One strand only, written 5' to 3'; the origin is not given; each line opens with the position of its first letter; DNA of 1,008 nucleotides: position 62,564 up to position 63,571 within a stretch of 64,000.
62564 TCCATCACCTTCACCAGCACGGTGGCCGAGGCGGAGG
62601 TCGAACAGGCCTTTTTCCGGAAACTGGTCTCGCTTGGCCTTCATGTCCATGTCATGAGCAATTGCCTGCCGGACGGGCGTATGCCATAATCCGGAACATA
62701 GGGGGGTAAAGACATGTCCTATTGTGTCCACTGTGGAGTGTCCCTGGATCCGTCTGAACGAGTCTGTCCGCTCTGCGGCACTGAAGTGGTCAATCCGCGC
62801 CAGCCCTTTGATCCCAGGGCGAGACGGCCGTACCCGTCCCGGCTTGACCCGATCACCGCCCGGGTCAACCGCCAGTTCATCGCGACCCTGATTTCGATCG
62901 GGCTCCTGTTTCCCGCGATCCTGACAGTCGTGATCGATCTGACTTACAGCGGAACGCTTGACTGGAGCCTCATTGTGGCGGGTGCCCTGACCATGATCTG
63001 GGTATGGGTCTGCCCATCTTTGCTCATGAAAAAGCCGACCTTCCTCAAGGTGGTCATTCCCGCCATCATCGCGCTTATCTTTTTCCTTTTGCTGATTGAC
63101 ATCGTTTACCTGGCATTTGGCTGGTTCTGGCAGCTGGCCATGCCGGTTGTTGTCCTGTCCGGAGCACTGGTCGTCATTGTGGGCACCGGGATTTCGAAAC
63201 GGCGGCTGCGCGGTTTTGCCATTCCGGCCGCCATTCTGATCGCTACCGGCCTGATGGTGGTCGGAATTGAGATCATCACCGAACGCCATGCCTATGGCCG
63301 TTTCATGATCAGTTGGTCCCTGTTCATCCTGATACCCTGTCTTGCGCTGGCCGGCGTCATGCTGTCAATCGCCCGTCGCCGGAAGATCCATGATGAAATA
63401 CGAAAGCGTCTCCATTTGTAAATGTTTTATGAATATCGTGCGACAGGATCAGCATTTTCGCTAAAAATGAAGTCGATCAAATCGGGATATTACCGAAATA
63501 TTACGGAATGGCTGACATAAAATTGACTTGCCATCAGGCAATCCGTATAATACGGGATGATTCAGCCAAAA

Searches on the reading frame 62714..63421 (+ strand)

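Call 89: search_protein_families(library=pfam, proteins=[window:62714-63421:+], max_evalue=0.00001)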
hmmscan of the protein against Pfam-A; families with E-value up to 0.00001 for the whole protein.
window:62714-63421:+ (235 aa): 1 family
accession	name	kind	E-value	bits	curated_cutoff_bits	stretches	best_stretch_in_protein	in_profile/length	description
PF19845.4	DUF6320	-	6.7e-13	49.3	29.9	1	53-235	11-186/186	Family of unknown function (DUF6320)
